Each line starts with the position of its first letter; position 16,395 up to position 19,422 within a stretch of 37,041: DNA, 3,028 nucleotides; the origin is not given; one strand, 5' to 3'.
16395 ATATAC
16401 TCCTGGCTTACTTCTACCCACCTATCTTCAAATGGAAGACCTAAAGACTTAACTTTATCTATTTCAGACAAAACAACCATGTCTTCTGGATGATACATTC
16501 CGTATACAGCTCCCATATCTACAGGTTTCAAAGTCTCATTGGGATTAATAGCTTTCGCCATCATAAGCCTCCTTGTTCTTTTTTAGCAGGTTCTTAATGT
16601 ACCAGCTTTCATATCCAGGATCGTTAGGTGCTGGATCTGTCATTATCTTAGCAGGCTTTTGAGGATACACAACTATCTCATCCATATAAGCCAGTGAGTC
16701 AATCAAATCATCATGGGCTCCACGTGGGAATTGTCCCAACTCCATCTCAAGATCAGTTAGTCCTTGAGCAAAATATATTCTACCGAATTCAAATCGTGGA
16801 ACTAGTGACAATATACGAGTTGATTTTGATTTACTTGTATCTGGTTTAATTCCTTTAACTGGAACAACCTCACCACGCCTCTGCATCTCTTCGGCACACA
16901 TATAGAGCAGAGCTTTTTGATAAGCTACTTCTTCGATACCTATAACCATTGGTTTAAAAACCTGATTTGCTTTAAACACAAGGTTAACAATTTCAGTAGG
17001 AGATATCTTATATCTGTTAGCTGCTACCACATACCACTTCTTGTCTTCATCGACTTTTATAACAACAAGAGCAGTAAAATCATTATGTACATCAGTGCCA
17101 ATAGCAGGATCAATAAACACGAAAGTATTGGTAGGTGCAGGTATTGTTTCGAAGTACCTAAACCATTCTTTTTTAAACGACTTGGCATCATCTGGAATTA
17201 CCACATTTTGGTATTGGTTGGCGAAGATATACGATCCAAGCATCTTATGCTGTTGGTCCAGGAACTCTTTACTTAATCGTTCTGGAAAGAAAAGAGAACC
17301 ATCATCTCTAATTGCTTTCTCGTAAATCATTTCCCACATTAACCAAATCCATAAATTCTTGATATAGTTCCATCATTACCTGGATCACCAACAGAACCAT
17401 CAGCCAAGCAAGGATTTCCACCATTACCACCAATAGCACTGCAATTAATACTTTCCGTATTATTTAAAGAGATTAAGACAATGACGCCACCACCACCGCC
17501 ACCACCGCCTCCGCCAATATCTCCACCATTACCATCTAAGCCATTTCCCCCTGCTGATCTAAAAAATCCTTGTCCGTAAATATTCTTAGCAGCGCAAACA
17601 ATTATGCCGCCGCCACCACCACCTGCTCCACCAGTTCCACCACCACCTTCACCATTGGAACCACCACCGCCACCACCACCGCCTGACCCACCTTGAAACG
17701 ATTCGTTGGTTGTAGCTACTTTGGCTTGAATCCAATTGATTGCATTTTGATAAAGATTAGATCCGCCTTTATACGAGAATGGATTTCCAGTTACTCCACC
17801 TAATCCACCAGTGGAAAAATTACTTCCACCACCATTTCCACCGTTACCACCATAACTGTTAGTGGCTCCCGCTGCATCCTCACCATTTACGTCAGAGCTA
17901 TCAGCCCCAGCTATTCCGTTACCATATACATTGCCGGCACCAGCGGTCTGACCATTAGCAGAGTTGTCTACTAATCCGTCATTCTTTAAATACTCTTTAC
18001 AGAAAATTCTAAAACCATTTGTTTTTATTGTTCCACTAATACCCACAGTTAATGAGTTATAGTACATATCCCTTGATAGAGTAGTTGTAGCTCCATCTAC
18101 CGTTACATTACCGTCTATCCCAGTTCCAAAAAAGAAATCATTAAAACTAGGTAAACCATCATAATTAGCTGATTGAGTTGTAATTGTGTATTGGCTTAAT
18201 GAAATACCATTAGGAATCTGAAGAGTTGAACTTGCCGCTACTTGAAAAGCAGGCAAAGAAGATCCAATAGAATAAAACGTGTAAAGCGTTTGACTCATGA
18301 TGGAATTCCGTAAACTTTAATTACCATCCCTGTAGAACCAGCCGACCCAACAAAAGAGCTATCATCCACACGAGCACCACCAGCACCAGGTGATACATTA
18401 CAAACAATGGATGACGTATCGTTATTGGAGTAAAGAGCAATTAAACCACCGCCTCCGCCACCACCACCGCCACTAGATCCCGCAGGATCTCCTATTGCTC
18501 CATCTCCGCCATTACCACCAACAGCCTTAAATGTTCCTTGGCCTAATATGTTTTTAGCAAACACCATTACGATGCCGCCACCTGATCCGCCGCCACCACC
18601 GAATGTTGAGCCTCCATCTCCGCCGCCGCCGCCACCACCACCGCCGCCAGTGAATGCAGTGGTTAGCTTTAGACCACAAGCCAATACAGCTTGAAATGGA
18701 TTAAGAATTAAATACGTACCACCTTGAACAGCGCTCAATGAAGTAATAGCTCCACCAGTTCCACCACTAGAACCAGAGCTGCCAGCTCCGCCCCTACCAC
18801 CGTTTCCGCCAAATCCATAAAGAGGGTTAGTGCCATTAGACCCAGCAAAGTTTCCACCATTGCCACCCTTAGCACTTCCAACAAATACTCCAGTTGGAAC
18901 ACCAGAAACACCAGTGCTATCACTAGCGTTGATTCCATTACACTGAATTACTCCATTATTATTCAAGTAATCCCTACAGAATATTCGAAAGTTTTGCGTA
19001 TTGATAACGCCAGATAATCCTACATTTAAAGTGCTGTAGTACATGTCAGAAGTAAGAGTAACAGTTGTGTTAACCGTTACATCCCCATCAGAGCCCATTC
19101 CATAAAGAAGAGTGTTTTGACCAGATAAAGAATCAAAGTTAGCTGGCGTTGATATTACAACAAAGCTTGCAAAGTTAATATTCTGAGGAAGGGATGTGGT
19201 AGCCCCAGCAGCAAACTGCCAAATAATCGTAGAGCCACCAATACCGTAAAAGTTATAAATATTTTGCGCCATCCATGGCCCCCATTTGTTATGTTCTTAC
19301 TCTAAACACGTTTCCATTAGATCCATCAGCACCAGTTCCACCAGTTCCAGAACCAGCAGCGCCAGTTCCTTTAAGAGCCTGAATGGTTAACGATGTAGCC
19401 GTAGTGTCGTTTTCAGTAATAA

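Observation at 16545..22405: Large terminase split into ATPase and nuclease genes 4.3 kb apart, with a six-gene cassette between them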

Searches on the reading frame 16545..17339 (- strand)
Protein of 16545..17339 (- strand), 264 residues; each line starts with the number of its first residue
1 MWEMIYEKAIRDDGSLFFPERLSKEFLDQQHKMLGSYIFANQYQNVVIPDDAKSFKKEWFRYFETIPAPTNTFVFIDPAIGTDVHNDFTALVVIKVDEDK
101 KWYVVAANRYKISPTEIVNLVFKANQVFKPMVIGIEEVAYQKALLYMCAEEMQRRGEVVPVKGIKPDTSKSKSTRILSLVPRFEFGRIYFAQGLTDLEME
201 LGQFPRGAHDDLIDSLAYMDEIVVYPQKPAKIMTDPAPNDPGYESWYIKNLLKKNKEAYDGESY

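Call 3: search_protein_families(library=pfam, proteins=[window:16545-17339:-], max_evalue=0.01)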
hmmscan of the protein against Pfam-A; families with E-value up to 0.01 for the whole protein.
window:16545-17339:- (264 aa): 1 family
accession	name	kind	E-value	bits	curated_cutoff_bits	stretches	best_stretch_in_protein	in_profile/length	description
PF17289.8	Terminase_6C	-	1.2e-10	42.1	22.6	1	76-218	3-150/155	Terminase RNaseH-like domain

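Call 4: search_protein_families(library=phrogs, proteins=[window:16545-17339:-], max_evalue=0.01)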
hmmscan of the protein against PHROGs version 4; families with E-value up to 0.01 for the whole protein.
window:16545-17339:- (264 aa): 5 families
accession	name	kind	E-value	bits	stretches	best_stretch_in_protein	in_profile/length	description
phrog_38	-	head and packaging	5.3e-46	158.6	1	2-228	468-708/760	terminase large subunit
phrog_5573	-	head and packaging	2.7e-30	106.6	1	1-219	11-231/250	terminase large subunit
phrog_979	-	head and packaging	9.8e-10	38.7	1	50-218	411-594/642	terminase large subunit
phrog_20726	-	unknown function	1.2e-05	26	1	71-218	2-168/199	-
phrog_36334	-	unknown function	0.0074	16.8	0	117-145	11-39/45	-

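Call 6: search_dna_similar(query=window:16545-17339:-, collection=phages, mode=protein, max_rows=30)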
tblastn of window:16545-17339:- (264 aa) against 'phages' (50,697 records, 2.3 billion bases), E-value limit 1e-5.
Records with a match: 398; places in all: 424; records where one place covers at least 80% of the query: 132.
Best place of each record, by identity: <60% 398.
By first word of the organism name: Pseudomonas 46; Vibrio 42; Brucella 41; Escherichia 35; Caulobacter 29; Acinetobacter 17; Yersinia 16; Bacillus 16; Pectobacterium 14; Paenibacillus 13; and 45 more.
By host as written in the record: - 32; Pseudomonas aeruginosa 25; Yersinia enterocolitica 14; Brucella abortus S19 14; Escherichia coli K-12 MG1655 14; Caulobacter vibrioides CB15 12; Paenibacillus larvae 11; Vibrio cholerae 10; and 132 more.
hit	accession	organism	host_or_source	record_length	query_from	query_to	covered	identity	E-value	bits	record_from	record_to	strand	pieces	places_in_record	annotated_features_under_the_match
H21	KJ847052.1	Idiomarinaceae phage 1N2-2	Idiomarinaceae bacterium N2-2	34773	2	227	86%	29.3%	3e-16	84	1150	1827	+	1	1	putative large terminase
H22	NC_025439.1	Idiomarinaceae phage 1N2-2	Idiomarinaceae bacterium N2-2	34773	2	227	86%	29.3%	3e-16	84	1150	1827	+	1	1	terminase large subunit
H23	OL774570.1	Aeromonas phage phiA008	Aeromonas sp.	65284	2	223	84%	29.5%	2e-16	84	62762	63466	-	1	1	hypothetical protein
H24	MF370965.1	Pseudoalteromonas phage SL25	Pseudoalteromonas sp.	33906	2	222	84%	28.9%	2e-17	87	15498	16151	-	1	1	putative large terminase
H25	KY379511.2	Pseudoalteromonas phage PHS21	Pseudoalteromonas marina mano4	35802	2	222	84%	28.9%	2e-17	87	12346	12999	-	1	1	putative large terminase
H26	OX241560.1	Vibrio phage 177E37-1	Seawater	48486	5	235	88%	27.0%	2e-6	55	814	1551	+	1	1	terminase large subunit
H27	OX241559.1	Vibrio phage 468E53-1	Seawater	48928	5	235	88%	27.0%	2e-6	55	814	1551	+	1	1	terminase large subunit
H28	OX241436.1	Vibrio phage 521E56-1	Seawater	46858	5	235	88%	27.0%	2e-6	54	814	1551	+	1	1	terminase large subunit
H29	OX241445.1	Vibrio phage 384E50-1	Seawater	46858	5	235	88%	27.0%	2e-6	54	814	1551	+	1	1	terminase large subunit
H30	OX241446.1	Vibrio phage 402E50-1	Seawater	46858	5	235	88%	27.0%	2e-6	54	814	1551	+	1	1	terminase large subunit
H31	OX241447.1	Vibrio phage 409E50-1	Seawater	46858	5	235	88%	27.0%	2e-6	54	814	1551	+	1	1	terminase large subunit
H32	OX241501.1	Vibrio phage 405E50-1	Seawater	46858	5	235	88%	27.0%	2e-6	54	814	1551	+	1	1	terminase large subunit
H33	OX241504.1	Vibrio phage 413E50-1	Seawater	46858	5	235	88%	27.0%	2e-6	54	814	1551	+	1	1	terminase large subunit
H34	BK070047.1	Bacteriophage sp.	Helicobacter apodemus MIT-03-7007 genome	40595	6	233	86%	27.0%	7e-8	59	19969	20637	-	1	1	hypothetical protein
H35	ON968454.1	Pseudanabaena phage Pan3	Pseudanabaena sp.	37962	43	258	82%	28.4%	5e-8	59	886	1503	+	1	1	terminase large subunit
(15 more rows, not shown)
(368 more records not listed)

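Call 12: find_related_loci(query=window:16545-17339:-, collection=viral_contigs, flank=10000)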
Query window:16545-17339:- (264 aa) in viral_contigs; peptide patterns used: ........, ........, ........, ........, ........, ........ (x = any residue, [..] = any of these).
7 stretches matched a pattern, but none encodes a relative of the query by tblastn (E <= 1e-3).

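Call 15: find_related_loci(query=A1, collection=viral_contigs, flank=10000)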
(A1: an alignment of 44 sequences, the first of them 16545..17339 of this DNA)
Query A1 (264 aa) in viral_contigs; peptide patterns used: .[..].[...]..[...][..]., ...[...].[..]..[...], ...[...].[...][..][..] (x = any residue, [..] = any of these).
599 stretches matched a pattern (row limit reached: there are more); 470 encode a relative of the query (tblastn E <= 1e-3); the best 80 are kept; 80 distinct loci.
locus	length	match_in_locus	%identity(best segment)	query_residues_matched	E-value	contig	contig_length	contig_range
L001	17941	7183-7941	62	2-253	5e-104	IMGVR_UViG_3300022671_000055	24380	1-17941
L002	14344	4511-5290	58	2-262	2e-101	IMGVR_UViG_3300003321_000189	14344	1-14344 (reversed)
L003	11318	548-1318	54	2-258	5e-99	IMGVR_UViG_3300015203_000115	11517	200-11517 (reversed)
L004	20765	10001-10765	52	2-256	3e-95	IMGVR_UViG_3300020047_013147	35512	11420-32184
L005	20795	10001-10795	53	1-264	1e-94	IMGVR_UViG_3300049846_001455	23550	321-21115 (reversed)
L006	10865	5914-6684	55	2-258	2e-94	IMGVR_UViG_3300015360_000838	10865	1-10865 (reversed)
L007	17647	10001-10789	51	2-263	2e-94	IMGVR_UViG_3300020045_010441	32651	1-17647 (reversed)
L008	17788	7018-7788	53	2-258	2e-93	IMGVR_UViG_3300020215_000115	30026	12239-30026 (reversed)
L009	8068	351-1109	54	2-254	6e-93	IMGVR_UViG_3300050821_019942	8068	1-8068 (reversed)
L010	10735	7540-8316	53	2-259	5e-93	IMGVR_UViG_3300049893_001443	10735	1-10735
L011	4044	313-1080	54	2-257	5e-93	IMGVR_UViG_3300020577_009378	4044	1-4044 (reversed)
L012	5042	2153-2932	50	2-261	3e-92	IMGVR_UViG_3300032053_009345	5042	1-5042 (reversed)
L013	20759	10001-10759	54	2-254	4e-92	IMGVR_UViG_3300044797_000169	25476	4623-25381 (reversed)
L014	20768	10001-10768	54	2-257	2e-91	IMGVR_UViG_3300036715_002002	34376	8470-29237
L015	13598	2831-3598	55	2-257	2e-91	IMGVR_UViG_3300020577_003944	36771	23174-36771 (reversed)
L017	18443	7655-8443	55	2-260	8e-91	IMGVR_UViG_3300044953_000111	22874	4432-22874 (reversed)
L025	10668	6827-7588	52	2-255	8e-88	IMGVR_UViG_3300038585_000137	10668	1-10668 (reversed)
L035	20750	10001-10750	50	2-251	8e-82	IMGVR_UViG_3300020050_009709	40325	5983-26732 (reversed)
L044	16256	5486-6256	48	2-258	2e-78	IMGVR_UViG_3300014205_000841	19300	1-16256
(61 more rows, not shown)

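Call 37: find_encoding_contigs(protein=window:16545-17339:-, flank=7000, max_places=8)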
Protein window:16545-17339:- (264 aa): 3 contigs read that carry it; 2 places shown.
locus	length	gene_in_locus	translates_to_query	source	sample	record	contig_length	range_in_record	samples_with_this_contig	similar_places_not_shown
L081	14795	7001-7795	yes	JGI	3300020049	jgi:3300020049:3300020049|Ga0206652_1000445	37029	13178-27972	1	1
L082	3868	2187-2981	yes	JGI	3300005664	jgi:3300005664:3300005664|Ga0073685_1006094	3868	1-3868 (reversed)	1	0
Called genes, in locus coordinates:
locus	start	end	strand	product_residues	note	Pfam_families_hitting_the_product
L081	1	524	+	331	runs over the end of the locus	-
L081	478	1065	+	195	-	-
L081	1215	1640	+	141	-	-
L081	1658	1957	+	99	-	-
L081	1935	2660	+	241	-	-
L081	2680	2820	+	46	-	-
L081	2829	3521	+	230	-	PF05050:Methyltransf_21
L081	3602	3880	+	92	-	-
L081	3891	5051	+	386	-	-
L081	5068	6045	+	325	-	-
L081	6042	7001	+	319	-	-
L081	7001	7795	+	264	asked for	PF17289:Terminase_6C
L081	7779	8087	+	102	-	-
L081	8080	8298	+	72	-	-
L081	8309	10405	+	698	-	PF16510:P22_portal, PF23899:SU10_portal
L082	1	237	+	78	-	?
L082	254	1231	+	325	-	-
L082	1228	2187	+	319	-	-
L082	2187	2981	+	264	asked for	PF17289:Terminase_6C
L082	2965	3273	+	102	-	-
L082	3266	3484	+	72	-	-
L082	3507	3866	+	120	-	?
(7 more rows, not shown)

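Call 90: search_protein_families(library=pfam, alignment_id=A5, max_evalue=0.001)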
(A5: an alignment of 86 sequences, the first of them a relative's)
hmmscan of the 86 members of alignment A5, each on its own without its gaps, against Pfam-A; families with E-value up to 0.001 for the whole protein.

A. member 1, L010:6020-6532:- (171 aa): 2 families
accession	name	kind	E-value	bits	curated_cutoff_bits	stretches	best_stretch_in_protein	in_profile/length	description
PF13392.12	HNH_3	-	8.4e-12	45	24.8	1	51-90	5-44/46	HNH endonuclease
PF05551.17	zf-His_Me_endon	-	3.7e-06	27.6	27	1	63-115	63-115/131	Zinc-binding loop region of homing endonuclease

B. families by the number of members that match (of 86 scanned): 12 families
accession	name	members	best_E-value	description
PF00535.33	Glycos_transf_2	3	2e-09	Glycosyl transferase family 2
PF13641.12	Glyco_tranf_2_3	3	2e-06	Glycosyltransferase like family 2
PF01555.25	N6_N4_Mtase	1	1.1e-35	DNA methylase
PF24146.1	K1-lyase_C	1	1.6e-28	K1 capsule-specific polysaccharide lyase, C-terminal domain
PF21722.4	Gly_rich_2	1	7.7e-22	Glycine-rich domain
PF13392.12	HNH_3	1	8.4e-12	HNH endonuclease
PF16778.10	Phage_tail_APC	1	2e-07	Phage tail assembly chaperone protein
PF18760.7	ART-PolyVal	1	5.9e-07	ADP-Ribosyltransferase in polyvalent proteins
PF05551.17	zf-His_Me_endon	1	3.7e-06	Zinc-binding loop region of homing endonuclease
PF13385.13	Laminin_G_3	1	0.00025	Concanavalin A-like lectin/glucanases superfamily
PF01170.24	UPF0020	1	0.00082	RMKL-like, methyltransferase domain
PF13632.12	Glyco_trans_2_3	1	0.00094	Glycosyl transferase family group 2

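Call 93: search_protein_families(library=pfam, max_evalue=0.001, proteins=[L035:7657-9252:+, L007:6370-9672:+, L010:3307-6033:+, L005:6048-8228:+, L017:3024-5135:+, L008:3462-5270:+, L025:1961-3751:+, L001:3741-5462:+, L017:5142-6569:+, L044:3473-4990:+])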
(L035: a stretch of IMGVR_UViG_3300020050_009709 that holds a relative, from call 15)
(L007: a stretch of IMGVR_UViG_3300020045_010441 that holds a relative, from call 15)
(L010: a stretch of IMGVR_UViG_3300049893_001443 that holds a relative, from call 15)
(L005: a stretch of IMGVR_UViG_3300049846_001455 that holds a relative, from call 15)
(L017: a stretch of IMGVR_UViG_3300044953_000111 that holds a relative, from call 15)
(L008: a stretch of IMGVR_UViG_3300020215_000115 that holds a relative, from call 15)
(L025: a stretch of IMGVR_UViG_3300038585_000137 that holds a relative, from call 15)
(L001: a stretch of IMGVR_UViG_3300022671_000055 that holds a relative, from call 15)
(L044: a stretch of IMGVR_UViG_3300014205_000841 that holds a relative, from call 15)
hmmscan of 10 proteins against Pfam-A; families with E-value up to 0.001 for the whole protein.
L035:7657-9252:+ (532 aa): 0 families

L007:6370-9672:+ (1101 aa): 0 families

L010:3307-6033:+ (909 aa): 1 family
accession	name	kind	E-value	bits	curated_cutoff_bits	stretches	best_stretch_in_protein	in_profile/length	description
PF24146.1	K1-lyase_C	-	1.6e-28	99.4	27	1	837-905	1-69/70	K1 capsule-specific polysaccharide lyase, C-terminal domain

L005:6048-8228:+ (727 aa): 0 families

L017:3024-5135:+ (704 aa): 0 families

L008:3462-5270:+ (603 aa): 0 families

L025:1961-3751:+ (597 aa): 0 families

L001:3741-5462:+ (574 aa): 0 families

L017:5142-6569:+ (476 aa): 1 family
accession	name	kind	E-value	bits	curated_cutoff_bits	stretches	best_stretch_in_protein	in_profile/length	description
PF13385.13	Laminin_G_3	-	0.00025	21.6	27.6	1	130-233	16-111/151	Concanavalin A-like lectin/glucanases superfamily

L044:3473-4990:+ (506 aa): 0 families

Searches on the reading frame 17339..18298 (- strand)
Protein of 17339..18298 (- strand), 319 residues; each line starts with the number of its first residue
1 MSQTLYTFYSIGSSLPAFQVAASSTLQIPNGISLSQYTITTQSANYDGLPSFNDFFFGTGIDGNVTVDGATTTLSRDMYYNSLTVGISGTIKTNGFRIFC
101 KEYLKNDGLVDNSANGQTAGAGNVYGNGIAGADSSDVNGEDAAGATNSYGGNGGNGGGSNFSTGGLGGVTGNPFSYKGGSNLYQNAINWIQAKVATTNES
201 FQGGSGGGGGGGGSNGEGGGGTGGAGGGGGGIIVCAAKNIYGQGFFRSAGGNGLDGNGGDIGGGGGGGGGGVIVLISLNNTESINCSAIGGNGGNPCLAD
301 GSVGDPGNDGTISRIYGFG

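Call 3: search_protein_families(library=pfam, proteins=[window:17339-18298:-], max_evalue=0.01)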
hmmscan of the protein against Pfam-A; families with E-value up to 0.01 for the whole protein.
window:17339-18298:- (319 aa): 0 families

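Call 4: search_protein_families(library=phrogs, proteins=[window:17339-18298:-], max_evalue=0.01)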
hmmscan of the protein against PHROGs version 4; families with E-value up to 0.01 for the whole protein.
window:17339-18298:- (319 aa): 0 families

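Call 80: search_dna_similar(query=window:17339-18298:-, collection=phages, mode=protein, max_rows=15, max_evalue=0.001)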
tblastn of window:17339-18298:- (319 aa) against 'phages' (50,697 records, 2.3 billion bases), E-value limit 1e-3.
No match.

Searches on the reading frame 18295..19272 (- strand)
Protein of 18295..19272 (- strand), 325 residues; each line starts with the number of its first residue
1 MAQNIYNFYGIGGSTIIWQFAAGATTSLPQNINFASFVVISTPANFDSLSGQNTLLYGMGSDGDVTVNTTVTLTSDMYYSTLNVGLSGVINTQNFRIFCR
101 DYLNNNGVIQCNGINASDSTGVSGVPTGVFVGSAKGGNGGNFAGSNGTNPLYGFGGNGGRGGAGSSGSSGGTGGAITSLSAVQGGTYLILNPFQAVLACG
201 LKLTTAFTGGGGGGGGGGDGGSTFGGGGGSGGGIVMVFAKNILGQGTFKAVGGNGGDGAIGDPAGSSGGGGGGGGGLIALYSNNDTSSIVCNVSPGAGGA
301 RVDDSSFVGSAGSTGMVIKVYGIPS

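Call 3: search_protein_families(library=pfam, proteins=[window:18295-19272:-], max_evalue=0.01)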
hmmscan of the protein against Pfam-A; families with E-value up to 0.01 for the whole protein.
window:18295-19272:- (325 aa): 0 families

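Call 4: search_protein_families(library=phrogs, proteins=[window:18295-19272:-], max_evalue=0.01)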
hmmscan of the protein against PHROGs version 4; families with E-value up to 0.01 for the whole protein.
window:18295-19272:- (325 aa): 1 family
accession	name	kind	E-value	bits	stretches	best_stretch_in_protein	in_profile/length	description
phrog_13336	-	unknown function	4.2e-08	33.9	1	225-318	240-331/339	-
